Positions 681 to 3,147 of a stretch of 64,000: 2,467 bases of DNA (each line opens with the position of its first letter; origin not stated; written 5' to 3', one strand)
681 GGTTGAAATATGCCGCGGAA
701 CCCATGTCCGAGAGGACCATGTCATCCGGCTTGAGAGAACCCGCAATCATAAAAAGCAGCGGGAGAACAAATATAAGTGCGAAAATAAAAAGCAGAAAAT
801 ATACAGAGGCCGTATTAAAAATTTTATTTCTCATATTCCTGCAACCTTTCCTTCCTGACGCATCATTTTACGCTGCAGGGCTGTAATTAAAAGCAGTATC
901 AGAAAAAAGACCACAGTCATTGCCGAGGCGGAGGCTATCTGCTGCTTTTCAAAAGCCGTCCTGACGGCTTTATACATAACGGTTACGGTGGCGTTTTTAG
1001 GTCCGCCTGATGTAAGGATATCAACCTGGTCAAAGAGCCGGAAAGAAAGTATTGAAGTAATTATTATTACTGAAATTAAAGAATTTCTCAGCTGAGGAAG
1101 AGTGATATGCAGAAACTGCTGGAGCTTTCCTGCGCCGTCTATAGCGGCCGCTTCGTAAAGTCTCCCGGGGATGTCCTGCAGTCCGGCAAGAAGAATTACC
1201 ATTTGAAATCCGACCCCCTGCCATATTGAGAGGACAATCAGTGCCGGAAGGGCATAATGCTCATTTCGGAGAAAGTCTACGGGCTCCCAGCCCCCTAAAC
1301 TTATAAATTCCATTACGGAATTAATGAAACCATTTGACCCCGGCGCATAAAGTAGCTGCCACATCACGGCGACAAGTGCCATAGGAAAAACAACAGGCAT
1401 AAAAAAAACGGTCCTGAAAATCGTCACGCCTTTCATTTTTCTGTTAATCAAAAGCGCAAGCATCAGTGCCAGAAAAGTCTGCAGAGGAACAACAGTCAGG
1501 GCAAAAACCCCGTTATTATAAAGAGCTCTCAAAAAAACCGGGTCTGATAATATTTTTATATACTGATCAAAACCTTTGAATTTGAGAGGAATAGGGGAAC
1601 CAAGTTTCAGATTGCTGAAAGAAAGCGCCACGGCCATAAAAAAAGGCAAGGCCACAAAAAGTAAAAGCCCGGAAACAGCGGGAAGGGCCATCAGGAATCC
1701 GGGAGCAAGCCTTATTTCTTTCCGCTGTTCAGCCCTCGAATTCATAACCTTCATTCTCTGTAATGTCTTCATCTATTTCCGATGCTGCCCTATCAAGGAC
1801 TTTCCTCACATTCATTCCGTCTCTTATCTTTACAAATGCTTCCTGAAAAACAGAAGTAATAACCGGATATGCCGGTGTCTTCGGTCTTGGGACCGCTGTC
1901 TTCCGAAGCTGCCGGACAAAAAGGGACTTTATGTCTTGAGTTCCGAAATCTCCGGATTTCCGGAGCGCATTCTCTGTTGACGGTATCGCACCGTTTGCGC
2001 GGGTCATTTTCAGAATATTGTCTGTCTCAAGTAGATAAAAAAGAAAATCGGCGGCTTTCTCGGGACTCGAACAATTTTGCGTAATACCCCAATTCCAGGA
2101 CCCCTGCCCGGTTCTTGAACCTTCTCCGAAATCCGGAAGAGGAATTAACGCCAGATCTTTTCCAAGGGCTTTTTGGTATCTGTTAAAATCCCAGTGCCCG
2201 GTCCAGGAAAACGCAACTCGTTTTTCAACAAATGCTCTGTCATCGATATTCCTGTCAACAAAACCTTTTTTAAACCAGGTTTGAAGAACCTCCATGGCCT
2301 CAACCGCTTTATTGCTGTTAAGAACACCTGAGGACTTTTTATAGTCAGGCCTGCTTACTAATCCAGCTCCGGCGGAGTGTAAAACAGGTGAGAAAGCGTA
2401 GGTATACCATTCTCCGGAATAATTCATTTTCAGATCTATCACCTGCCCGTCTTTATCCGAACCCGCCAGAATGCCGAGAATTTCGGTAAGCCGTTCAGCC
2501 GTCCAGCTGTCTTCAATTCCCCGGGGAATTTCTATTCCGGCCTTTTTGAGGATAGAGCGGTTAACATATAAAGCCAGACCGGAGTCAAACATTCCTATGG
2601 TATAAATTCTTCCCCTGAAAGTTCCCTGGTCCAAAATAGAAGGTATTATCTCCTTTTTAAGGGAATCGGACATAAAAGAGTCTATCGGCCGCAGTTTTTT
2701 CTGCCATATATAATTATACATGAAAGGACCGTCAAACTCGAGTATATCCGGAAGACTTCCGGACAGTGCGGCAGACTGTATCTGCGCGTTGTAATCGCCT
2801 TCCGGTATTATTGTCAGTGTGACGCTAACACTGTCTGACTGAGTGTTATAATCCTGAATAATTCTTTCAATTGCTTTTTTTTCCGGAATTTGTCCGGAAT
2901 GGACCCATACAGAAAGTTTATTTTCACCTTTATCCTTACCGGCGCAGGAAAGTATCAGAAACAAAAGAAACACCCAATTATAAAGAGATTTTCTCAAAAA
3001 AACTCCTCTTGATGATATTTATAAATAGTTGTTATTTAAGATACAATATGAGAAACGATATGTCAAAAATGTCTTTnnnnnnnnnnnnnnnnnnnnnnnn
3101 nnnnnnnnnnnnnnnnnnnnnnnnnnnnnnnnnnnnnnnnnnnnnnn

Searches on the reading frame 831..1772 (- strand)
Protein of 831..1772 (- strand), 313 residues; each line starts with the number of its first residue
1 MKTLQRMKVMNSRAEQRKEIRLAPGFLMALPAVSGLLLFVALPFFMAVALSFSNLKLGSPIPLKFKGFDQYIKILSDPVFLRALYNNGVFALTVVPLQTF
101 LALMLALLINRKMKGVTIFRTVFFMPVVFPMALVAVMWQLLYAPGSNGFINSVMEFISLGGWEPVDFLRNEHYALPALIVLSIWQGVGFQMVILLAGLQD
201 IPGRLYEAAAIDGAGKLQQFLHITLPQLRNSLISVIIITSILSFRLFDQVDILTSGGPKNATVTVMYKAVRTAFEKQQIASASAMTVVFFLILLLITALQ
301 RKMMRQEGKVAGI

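Call 12: search_protein_families(library=pfam, proteins=[window:831-1772:-], max_evalue=0.00001)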
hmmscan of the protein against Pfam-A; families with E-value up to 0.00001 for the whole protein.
window:831-1772:- (313 aa): 1 family
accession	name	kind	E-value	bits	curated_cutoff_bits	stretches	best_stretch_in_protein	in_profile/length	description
PF00528.27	BPD_transp_1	-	1.6e-16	61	26.4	1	99-301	2-176/184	Binding-protein-dependent transport system inner membrane component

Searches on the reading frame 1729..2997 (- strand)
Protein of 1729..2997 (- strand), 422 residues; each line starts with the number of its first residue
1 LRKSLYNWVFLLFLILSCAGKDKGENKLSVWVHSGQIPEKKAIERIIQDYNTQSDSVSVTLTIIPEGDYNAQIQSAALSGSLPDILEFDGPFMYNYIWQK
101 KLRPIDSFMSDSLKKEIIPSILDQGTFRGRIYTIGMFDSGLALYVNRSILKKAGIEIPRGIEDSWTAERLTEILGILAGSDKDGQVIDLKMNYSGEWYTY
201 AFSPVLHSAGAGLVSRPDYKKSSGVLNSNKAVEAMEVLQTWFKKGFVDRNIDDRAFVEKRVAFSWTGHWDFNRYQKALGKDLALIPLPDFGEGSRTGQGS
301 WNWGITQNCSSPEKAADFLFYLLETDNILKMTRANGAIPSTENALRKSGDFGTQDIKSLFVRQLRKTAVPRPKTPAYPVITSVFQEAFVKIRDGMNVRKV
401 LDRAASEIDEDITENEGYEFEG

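Call 12: search_protein_families(library=pfam, proteins=[window:1729-2997:-], max_evalue=0.00001)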
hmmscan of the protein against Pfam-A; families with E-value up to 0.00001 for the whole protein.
window:1729-2997:- (422 aa): 2 families
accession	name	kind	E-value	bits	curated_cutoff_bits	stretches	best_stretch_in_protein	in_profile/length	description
PF13416.11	SBP_bac_8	-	3.4e-24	86.5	27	1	46-346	2-267/279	Bacterial extracellular solute-binding protein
PF01547.30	SBP_bac_1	-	4.1e-19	70.1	26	1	37-326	4-304/307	Bacterial extracellular solute-binding protein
